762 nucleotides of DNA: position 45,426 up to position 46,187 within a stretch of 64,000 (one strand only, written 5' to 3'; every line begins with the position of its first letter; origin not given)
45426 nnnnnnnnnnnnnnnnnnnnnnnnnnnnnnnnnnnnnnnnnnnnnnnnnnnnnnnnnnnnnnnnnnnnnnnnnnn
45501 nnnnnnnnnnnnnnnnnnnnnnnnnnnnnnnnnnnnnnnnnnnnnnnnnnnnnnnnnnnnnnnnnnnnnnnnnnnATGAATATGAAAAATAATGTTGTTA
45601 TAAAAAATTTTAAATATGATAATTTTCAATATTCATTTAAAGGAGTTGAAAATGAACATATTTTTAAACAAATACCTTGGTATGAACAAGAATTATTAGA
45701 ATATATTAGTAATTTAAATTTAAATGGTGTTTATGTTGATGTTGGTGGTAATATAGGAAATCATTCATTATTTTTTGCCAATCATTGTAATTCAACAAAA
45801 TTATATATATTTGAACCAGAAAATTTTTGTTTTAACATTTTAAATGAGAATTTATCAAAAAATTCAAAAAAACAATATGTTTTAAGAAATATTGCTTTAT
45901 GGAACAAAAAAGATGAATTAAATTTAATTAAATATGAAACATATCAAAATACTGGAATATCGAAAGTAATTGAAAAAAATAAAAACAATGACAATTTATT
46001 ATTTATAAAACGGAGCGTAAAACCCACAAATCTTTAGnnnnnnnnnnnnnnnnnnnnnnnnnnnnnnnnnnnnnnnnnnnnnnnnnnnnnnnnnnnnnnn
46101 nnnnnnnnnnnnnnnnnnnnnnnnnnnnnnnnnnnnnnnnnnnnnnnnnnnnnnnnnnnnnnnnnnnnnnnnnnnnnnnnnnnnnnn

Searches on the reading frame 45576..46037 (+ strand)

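Call 45: search_protein_families(library=phrogs, proteins=[window:45576-46037:+], max_evalue=0.1)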
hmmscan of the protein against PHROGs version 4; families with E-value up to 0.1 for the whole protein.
window:45576-46037:+ (153 aa): 2 families
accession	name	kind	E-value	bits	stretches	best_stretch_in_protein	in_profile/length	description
phrog_8156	-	other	4.1e-09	37.1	1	34-122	34-122/244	methyltransferase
phrog_28597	-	unknown function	0.003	17.8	1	47-107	41-100/233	-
